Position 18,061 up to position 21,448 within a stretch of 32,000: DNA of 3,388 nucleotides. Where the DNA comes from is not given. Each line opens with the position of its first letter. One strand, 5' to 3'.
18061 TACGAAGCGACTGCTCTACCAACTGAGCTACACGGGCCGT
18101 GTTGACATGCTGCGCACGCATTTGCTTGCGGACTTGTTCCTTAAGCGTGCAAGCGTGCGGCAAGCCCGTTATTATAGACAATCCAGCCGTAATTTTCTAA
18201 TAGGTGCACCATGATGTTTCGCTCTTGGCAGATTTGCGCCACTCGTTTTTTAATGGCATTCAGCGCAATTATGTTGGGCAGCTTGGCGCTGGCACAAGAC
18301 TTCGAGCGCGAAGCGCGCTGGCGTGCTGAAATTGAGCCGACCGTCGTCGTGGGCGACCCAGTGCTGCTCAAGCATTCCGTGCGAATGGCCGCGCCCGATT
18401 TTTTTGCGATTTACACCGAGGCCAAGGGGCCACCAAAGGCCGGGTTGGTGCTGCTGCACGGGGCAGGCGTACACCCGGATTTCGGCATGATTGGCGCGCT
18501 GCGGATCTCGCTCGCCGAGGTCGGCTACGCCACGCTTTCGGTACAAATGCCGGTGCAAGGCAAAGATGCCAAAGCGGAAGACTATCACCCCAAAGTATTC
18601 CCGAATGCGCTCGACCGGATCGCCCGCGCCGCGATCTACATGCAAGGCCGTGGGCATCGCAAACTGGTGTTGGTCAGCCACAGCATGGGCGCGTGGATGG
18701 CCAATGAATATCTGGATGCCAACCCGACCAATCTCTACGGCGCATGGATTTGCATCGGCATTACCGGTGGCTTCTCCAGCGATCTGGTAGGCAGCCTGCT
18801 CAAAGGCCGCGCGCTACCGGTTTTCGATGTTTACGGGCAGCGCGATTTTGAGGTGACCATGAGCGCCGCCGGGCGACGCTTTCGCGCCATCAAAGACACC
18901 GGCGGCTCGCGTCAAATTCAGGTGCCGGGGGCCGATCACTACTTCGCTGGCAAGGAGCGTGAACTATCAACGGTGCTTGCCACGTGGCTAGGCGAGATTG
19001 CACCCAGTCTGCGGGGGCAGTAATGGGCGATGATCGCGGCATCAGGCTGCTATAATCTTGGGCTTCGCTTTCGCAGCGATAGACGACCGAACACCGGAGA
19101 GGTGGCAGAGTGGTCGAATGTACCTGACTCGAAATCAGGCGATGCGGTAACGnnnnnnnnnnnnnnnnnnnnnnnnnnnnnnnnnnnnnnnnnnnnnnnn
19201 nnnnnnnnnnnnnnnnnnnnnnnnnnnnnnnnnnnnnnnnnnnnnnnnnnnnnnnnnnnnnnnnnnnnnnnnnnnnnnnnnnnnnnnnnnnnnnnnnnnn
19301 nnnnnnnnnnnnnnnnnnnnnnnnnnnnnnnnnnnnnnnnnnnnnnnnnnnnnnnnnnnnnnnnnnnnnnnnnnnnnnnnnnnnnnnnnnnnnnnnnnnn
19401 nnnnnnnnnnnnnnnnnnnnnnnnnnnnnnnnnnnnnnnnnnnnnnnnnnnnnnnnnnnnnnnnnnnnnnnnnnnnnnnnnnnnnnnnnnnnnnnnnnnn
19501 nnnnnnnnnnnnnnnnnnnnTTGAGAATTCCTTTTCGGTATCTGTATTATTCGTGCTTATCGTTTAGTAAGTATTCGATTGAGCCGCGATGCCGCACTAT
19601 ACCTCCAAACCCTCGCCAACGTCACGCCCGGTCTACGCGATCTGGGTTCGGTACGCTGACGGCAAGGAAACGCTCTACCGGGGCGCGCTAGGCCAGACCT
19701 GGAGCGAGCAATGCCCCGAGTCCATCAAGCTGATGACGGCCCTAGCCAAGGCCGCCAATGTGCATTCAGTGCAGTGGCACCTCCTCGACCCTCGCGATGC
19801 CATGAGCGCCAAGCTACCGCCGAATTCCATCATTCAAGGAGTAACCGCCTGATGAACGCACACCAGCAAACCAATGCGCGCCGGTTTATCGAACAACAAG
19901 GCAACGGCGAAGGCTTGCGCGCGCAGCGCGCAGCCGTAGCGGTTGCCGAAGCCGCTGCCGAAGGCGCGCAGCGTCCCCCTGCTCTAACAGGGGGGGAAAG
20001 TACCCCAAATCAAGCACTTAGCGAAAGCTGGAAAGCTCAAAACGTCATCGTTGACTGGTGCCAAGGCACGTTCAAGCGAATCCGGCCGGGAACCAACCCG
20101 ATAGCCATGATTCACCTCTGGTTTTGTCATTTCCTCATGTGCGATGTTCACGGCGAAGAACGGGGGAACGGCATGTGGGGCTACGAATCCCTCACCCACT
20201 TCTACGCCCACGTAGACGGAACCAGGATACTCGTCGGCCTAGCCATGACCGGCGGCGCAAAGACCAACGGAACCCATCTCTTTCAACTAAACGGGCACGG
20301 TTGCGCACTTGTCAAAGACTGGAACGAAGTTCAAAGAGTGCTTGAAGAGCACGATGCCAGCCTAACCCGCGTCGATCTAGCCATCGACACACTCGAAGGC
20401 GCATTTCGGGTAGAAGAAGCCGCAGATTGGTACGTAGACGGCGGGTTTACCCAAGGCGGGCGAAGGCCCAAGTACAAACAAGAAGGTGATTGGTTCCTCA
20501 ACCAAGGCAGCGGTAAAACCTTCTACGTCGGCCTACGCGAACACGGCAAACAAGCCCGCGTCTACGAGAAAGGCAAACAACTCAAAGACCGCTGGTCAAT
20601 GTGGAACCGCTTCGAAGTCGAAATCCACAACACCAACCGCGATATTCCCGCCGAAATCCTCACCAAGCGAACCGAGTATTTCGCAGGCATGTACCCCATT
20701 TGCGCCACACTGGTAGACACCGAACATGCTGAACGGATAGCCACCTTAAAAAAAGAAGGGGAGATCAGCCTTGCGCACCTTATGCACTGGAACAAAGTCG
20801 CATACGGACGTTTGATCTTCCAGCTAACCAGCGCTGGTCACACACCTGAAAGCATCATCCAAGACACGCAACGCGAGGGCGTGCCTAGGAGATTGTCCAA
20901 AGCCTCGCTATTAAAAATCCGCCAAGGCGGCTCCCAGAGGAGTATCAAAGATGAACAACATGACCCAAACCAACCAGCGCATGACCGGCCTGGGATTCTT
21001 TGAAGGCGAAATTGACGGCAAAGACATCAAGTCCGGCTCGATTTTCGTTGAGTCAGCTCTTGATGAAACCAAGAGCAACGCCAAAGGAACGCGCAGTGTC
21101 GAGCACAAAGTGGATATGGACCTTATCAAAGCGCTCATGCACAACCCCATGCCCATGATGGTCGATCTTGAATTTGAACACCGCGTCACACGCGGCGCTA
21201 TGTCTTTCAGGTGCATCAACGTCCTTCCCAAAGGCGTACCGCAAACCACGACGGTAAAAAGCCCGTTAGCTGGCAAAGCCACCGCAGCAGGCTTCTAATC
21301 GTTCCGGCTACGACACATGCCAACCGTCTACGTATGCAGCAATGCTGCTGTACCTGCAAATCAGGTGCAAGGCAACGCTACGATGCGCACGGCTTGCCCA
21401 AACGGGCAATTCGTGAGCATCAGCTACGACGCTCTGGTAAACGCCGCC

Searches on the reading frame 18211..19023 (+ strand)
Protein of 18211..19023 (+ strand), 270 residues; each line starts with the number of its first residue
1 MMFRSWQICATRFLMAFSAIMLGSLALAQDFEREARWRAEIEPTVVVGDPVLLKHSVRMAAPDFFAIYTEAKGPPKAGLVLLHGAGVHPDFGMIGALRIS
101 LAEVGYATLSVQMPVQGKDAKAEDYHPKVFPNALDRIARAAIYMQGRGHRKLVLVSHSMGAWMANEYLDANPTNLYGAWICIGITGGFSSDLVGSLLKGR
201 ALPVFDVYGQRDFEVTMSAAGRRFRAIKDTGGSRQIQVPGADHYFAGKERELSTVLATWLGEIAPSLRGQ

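Call 7: search_protein_families(library=pfam, proteins=[window:18211-19023:+], max_evalue=0.01)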
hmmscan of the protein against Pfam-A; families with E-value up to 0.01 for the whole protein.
window:18211-19023:+ (270 aa): 5 families
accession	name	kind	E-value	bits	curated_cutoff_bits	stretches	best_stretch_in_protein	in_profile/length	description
PF12048.14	DUF3530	-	4.4e-12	46.4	29.8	2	60-117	68-127/310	Protein of unknown function (DUF3530)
PF12697.13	Abhydrolase_6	-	4.2e-07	31.3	26.3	1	79-202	1-96/217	Alpha/beta hydrolase family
PF12146.15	Hydrolase_4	-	5.8e-05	22.9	27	1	74-181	2-106/239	Serine aminopeptidase, S33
PF20408.4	Abhydrolase_11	-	0.00047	20.4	27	1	76-183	2-106/193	Alpha/beta hydrolase domain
PF01738.24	DLH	-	0.0077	16.3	21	0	72-252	9-195/217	Dienelactone hydrolase family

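Call 21: find_related_loci(query=window:18211-19023:+, collection=genome_contigs, flank=10000)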
Query window:18211-19023:+ (270 aa) in genome_contigs; peptide patterns used: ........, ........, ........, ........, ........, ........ (x = any residue, [..] = any of these).
53 stretches matched a pattern; 26 encode a relative of the query (tblastn E <= 1e-3); 26 distinct loci.
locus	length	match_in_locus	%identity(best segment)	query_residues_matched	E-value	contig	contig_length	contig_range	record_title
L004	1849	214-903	54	25-262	3e-84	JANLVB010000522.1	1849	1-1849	MAG: Betaproteobacteria bacterium isolate OTE_21_metabat_213 OTE_21_k141_1182501, whole genome shotgun sequence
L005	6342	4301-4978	51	29-262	6e-76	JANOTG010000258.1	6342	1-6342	MAG: Betaproteobacteria bacterium isolate VAR_39_metabat_327 VAR_39_k141_3855706, whole genome shotgun sequence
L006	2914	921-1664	49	9-263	2e-76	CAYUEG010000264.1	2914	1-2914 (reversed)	MAG TPA_asm: uncultured Burkholderiales bacterium isolate binchicken_co214_156 genome assembly, contig: NODE_56611_lengt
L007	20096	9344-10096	49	10-261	1e-75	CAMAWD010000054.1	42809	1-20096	MAG: Rhodoferax sp. OV413 isolate ME-08apr19-215 genome assembly, contig: ME-08apr19-C1828, whole genome shotgun sequenc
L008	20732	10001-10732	48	12-263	3e-74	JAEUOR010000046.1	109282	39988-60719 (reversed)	MAG: Burkholderiales bacterium isolate new MAG-204 k141_814997, whole genome shotgun sequence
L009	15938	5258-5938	50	29-263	5e-74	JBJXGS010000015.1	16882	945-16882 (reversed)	MAG: Burkholderiales bacterium isolate F1F2.bin.191 k127_5115356, whole genome shotgun sequence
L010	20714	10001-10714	49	13-260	3e-72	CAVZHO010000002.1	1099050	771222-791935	MAG: uncultured beta proteobacterium isolate MFD04651.bin.1.230 genome assembly, contig: contig_1373, whole genome shotg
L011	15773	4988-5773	46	14-270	1e-70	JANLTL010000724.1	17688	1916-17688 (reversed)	MAG: Burkholderiales bacterium isolate OTE_25_metabat_182_sub OTE_25_k141_787076, whole genome shotgun sequence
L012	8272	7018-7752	47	12-263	1e-70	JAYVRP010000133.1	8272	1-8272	MAG: Rhodoferax sp. isolate GL73_DN_concoct_218_sub GL73_DN_concoct_218_sub_132, whole genome shotgun sequence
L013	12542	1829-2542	48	24-263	2e-70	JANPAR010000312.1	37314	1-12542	MAG: Burkholderiales bacterium isolate VAR_79_metabat_185 VAR_79_k141_5073349, whole genome shotgun sequence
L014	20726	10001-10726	46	21-270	2e-70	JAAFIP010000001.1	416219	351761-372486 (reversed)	MAG: Polaromonas sp. isolate bin75.metabat.ball.187 WN_Polaromonas_3_scaffold_1, whole genome shotgun sequence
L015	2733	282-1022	47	1-260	3e-71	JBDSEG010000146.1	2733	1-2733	MAG: Burkholderiaceae bacterium isolate cluster1_bin.2 k127_8951737, whole genome shotgun sequence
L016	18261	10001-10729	46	12-262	4e-70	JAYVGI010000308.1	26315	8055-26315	MAG: Polaromonas sp. isolate GL46_Up_concoct_171 GL46_Up_concoct_171_307, whole genome shotgun sequence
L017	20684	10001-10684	49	29-263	4e-68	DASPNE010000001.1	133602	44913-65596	MAG TPA_asm: Usitatibacter sp. isolate SMAG_U12113 k141_407202, whole genome shotgun sequence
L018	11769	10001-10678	48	29-262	5e-68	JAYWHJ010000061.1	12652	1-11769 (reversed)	MAG: Polaromonas sp. isolate GLR68_GL53_UP_2_metabat_7_sub GLR68_GL53_UP_2_metabat_7_sub_60, whole genome shotgun sequen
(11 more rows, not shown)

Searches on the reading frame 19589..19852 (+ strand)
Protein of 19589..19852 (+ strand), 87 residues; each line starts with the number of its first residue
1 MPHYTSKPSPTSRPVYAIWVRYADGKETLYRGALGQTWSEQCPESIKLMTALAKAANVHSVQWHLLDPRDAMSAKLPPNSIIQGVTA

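Call 5: search_protein_families(library=pfam, proteins=[window:19589-19852:+], max_evalue=0.01)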
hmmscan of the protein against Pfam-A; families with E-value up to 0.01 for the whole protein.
window:19589-19852:+ (87 aa): 0 families

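Call 6: search_protein_families(library=phrogs, proteins=[window:19589-19852:+], max_evalue=0.01)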
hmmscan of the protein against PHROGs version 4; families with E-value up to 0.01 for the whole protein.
window:19589-19852:+ (87 aa): 0 families

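Call 62: search_protein_families(library=ncbifam, proteins=[window:19589-19852:+], max_evalue=0.1)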
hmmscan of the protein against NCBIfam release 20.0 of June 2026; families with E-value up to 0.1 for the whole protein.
window:19589-19852:+ (87 aa): 0 families

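Call 63: search_protein_families(library=phrogs, proteins=[window:19589-19852:+], max_evalue=0.1)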
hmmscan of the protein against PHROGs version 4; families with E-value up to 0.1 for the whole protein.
window:19589-19852:+ (87 aa): 0 families

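Call 92: search_protein_families(library=pfam, proteins=[window:19589-19852:+], max_evalue=5)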
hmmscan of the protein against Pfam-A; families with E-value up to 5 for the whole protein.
window:19589-19852:+ (87 aa): 1 family
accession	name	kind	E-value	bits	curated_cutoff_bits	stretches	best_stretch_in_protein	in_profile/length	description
PF19109.5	DUF5796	-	0.34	11.3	36.9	1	17-36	20-39/139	Family of unknown function (DUF5796)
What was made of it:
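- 19589..19852 (+): 87-aa ORF of unknown function. Its stop overlaps the Rep start (TGATG), which suggests translational coupling. No family hit (calls 5, 6, 62, 92).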

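Call 104: search_protein_families(library=padloc, proteins=[window:19589-19852:+], max_evalue=0.01)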
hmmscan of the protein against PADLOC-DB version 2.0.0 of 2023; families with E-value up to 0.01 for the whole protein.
window:19589-19852:+ (87 aa): 0 families

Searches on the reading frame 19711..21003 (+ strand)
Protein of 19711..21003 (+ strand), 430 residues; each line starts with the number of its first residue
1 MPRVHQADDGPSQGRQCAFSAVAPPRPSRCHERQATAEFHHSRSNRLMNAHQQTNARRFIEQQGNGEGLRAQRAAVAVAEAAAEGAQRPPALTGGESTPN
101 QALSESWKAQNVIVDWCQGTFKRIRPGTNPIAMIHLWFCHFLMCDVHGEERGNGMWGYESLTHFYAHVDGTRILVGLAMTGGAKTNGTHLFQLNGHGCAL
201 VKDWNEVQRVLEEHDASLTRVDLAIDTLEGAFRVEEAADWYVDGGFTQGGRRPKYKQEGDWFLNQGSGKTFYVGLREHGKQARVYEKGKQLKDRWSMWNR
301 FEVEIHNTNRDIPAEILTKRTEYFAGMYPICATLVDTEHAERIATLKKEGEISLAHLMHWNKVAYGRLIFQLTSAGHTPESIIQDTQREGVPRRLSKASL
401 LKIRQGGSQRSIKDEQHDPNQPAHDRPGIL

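Call 5: search_protein_families(library=pfam, proteins=[window:19711-21003:+], max_evalue=0.01)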
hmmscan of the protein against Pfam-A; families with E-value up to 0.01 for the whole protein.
window:19711-21003:+ (430 aa): 1 family
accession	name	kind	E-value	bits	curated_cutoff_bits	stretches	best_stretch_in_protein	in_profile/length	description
PF02486.25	Rep_trans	-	7.7e-27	94.6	29.6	1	217-377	2-190/201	Replication initiation factor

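Call 6: search_protein_families(library=phrogs, proteins=[window:19711-21003:+], max_evalue=0.01)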
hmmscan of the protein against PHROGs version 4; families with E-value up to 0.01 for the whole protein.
window:19711-21003:+ (430 aa): 2 families
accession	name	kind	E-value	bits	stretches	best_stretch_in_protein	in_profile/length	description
phrog_453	-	DNA, RNA and nucleotide metabolism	1.4e-74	253.1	1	41-405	31-426/447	replication initiation protein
phrog_16222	-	unknown function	3.1e-10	41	1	221-373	1-153/193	-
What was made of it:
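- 19852..21003 (+): Rolling-circle replication initiator (Rep_trans / RstA-like), 383 aa. PF02486, E 7.7e-27 (call 5). phrog_453, E 1.4e-74 (call 6).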

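Call 62: search_protein_families(library=ncbifam, proteins=[window:19852-21003:+], max_evalue=0.1)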
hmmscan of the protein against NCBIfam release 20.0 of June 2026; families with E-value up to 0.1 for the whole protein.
window:19852-21003:+ (383 aa): 0 families

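Call 97: search_dna_similar(query=window:19852-21003:+, collection=phages, mode=protein, max_evalue=0.00001, max_rows=12)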
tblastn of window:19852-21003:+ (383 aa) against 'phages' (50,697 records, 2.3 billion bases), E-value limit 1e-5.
Records with a match: 146; places in all: 177; records where one place covers at least 80% of the query: 33.
Best place of each record, by identity: <60% 146.
By first word of the organism name: Vibrio 45; Ralstonia 35; Affertcholeramvirus 32; Inovirus 15; Stenotrophomonas 10; Xanthomonas 5; Dulem 3; Inoviridae 1.
By host as written in the record: Ralstonia solanacearum 29; Homo sapiens 15; - 11; Vibrio cholerae O1 biovar El tor 11; Vibrio cholerae O1 biovar El Tor 5; Vibrio cyclitrophicus 10N.286.52.F6 4; Vibrio cholerae O1 3; Stenotrophomonas maltophilia 3; and 49 more.
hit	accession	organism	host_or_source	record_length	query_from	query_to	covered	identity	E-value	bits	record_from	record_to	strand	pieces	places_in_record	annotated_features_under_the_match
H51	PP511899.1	Dulem virus 61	Varecia rubra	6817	46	353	80%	36.7%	2e-46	175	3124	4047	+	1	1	replication protein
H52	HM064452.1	Ralstonia phage PE226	Ralstonia solanacearum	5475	48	355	80%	34.2%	2e-42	163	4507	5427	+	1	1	putative phage DNA replicase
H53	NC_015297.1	Ralstonia phage PE226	Ralstonia solanacearum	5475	48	355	80%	34.2%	2e-42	163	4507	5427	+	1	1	putative phage DNA replicase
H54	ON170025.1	Ralstonia phage YO006_3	Ralstonia solanacearum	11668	48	355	80%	34.2%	3e-42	163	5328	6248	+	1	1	record has no annotation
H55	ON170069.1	Ralstonia phage YO029_2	Ralstonia solanacearum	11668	48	355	80%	34.2%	3e-42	163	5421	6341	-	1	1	record has no annotation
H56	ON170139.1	Ralstonia phage YO084_3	Ralstonia solanacearum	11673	48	355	80%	34.2%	3e-42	163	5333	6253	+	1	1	record has no annotation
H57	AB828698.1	Ralstonia phage RSS30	Ralstonia solanacearum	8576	46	381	88%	28.8%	5e-28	149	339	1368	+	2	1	none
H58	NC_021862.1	Ralstonia phage RSS30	Ralstonia solanacearum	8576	46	381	88%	28.8%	5e-28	149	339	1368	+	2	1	none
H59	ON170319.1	Ralstonia phage YO187_4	Ralstonia solanacearum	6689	46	381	88%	28.5%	2e-35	143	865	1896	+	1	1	record has no annotation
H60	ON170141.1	Ralstonia phage YO084_5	Ralstonia solanacearum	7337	46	381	88%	28.5%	2e-35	143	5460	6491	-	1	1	record has no annotation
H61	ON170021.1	Ralstonia phage YO003_3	Ralstonia solanacearum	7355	46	381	88%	28.5%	2e-35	143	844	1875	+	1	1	record has no annotation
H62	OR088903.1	Ralstonia phage RSCq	Ralstonia solanacearum species complex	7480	46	381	88%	28.5%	2e-35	143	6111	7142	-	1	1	hypothetical protein (x2)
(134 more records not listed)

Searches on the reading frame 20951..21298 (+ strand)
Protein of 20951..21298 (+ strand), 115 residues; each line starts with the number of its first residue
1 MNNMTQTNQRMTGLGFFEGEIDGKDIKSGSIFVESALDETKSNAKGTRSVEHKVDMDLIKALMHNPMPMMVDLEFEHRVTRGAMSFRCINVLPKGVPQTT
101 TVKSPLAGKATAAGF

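Call 5: search_protein_families(library=pfam, proteins=[window:20951-21298:+], max_evalue=0.01)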
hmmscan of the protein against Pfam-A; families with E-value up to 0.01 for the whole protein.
window:20951-21298:+ (115 aa): 0 families

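Call 6: search_protein_families(library=phrogs, proteins=[window:20951-21298:+], max_evalue=0.01)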
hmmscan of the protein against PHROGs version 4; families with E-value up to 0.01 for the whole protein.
window:20951-21298:+ (115 aa): 1 family
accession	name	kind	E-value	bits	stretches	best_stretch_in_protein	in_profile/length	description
phrog_4994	-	unknown function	1.8e-12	48.5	1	9-81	7-80/103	-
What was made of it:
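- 20951..21298 (+): 115-aa protein in the gV position; a putative ssDNA-binding protein, unproven. phrog_4994, unknown function (call 6).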

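Call 62: search_protein_families(library=ncbifam, proteins=[window:20951-21298:+], max_evalue=0.1)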
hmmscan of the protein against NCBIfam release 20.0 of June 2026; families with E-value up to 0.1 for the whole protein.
window:20951-21298:+ (115 aa): 0 families

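Call 64: search_solved_structures(query=window:20951-21298:+, max_evalue=1)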
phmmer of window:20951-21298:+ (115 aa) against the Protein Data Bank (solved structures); distinct sequences matched with E-value up to 1: 0.

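Call 66: find_homologous_proteins(query=window:20951-21298:+, max_evalue=0.001)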
Query window:20951-21298:+ (115 aa): 2 proteins with E <= 0.001 among 3 candidates.
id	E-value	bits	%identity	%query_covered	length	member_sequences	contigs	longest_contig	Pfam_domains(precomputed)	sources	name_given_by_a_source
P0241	1.4e-69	249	100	100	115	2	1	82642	-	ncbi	-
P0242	1.3e-42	162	72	90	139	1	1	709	-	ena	-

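Call 76: search_protein_representatives(protein=window:20951-21298:+)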
Query: 115 residues. Proteins with E-value up to 0.001 (for the whole library): 42; up to 1e-10: 8; up to 1e-30: 1. The best 42 are listed.
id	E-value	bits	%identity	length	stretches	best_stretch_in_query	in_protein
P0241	4.3e-70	248.6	100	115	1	1-115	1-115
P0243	2.1e-24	101.8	54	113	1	5-95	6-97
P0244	6.2e-13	64.9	39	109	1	6-93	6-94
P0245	8.2e-13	64.5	43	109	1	11-82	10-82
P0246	1.1e-12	64.1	42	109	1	11-91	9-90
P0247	2.7e-12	62.8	41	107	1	11-83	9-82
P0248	1.0e-11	61.0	39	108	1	6-106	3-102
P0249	2.6e-11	59.6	45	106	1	10-85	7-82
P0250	3.4e-10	56.1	35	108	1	11-95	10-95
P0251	4.0e-10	55.9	40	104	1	9-93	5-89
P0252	5.5e-10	55.4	36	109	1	6-96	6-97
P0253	5.7e-10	55.4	45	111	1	10-95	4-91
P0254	4.5e-09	52.5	42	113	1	11-83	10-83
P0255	7.1e-09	51.8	31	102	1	9-93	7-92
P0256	1.3e-08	51.0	42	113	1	5-93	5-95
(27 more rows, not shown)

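Call 78: search_solved_structures(query=A2, max_evalue=10, show_alignments=2)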
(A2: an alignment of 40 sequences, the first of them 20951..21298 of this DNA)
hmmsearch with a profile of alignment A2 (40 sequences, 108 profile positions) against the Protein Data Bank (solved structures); distinct sequences matched with E-value up to 10: 0.
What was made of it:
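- The gV-position protein has no detectable link to known ssDNA-binding proteins (calls 64, 78).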

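Call 79: search_protein_families(library=pfam, alignment_id=A2, max_evalue=0.1)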
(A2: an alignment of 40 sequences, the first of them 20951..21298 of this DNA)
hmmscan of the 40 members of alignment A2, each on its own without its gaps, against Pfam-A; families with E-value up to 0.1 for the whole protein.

A. member 1, window:20951-21298:+ (115 aa): 0 families

B. families by the number of members that match (of 40 scanned): 4 families
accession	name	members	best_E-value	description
PF11603.13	Sir1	1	0.004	Sir1, ORC-binding domain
PF24867.1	DUF7733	1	0.012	Domain of unknown function (DUF7733)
PF17103.10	Stealth_CR4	1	0.085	Stealth protein CR4, conserved region 4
PF03059.22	NAS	1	0.099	Nicotianamine synthase protein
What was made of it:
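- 20951..21298 (+): No PDB or Pfam link (calls 64, 78, 79).
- On Inoviruses (Tubulavirales / Inoviridae sensu lato): It matches no PDB entry or Pfam ssDNA-binding family (calls 64, 78, 79).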

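Call 86: predict_structure(alignment_id=A1)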
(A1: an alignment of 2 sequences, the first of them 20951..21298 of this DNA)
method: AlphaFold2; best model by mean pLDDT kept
length: 115 residues; sequences in the alignment: 2
mean_pLDDT: 45.4   pTM: 0.31
mean pLDDT of the five models: 45.4, 44.5, 40.7, 37.8, 33.7
residues with pLDDT >= 90: 0; 70-90: 0; 50-70: 32; < 50: 83
segments of 3 or more residues with pLDDT < 50: 1-12, 18-22, 24-30, 34-56, 65-68, 78-86, 95-115
pLDDT, mean of each block of 10 residues (from residue 1): 42 50 44 45 39 48 49 52 47 46 41 39
secondary structure, 60 per line:
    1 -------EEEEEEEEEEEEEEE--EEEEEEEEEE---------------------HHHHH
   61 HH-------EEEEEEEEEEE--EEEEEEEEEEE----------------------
elements in order: E8-22 E25-34 H56-62 E70-80 E83-93
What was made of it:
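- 20951..21298 (+): The AF2 model is unusable, pLDDT 45 (call 86).
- On Inoviruses (Tubulavirales / Inoviridae sensu lato): The structure model is too poor to use (call 86).
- Tried and rejected: AF2 with a 2-sequence alignment gave pLDDT 45 (call 86), so I ran no fold search.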
